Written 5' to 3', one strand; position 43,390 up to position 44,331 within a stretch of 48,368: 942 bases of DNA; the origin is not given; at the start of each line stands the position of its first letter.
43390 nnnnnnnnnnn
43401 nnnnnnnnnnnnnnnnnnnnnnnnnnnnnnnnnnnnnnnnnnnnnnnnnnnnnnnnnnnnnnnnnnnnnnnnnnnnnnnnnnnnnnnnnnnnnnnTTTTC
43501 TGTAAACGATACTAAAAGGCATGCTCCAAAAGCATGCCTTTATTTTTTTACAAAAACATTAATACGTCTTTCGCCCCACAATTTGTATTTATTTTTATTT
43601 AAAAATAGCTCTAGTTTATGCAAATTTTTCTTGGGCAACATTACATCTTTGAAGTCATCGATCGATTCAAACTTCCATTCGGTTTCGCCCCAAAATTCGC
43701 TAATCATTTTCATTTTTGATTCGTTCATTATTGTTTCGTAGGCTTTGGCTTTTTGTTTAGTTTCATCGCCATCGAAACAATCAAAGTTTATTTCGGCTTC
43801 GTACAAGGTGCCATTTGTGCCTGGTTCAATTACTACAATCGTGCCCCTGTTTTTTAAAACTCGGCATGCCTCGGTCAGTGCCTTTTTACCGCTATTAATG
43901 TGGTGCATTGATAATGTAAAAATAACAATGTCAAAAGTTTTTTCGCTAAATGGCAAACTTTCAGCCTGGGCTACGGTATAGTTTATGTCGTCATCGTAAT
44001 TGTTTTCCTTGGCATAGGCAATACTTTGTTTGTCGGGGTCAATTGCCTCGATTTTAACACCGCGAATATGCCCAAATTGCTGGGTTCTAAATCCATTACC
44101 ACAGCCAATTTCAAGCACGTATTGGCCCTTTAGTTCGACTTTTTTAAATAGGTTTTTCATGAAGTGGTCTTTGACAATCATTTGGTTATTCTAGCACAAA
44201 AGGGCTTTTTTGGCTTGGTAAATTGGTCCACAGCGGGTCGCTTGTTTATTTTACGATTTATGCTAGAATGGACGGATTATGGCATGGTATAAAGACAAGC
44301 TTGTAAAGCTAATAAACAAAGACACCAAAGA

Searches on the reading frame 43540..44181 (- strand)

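Call 57: search_protein_families(library=pfam, proteins=[window:43540-44181:-], max_evalue=0.001)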
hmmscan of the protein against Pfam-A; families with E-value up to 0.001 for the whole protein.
window:43540-44181:- (213 aa): 11 families
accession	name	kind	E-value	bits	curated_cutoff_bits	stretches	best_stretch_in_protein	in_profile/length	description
PF08241.18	Methyltransf_11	-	2.2e-20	73.5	21.2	1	23-117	1-95/95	Methyltransferase domain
PF13649.12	Methyltransf_25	-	1.8e-17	64.2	27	1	22-113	1-97/97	Methyltransferase domain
PF13847.12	Methyltransf_31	-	2e-16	60.5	27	1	18-151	3-132/145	Methyltransferase domain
PF01209.24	Ubie_methyltran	-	2.4e-11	43.9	20.1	1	15-120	44-154/233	ubiE/COQ5 methyltransferase family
PF13489.12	Methyltransf_23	-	1.2e-10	41.8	27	1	12-123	17-122/164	Methyltransferase domain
PF08242.18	Methyltransf_12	-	4.5e-09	37.4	30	1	23-114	1-97/98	Methyltransferase domain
PF05175.20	MTS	-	7.2e-06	26.2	23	1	13-119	29-140/170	Methyltransferase small domain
PF07021.18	MetW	-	1.8e-05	24.9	21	1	18-110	13-103/193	Methionine biosynthesis protein MetW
PF05148.21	Methyltransf_8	-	9.7e-05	22.8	27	1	69-119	109-158/219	Hypothetical methyltransferase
PF06325.19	PrmA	-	0.0001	22.3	22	1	13-90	156-234/296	Ribosomal protein L11 methyltransferase (PrmA)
PF08003.17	Methyltransf_9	-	0.00046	19.7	23.8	1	16-118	113-218/315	Protein of unknown function (DUF1698)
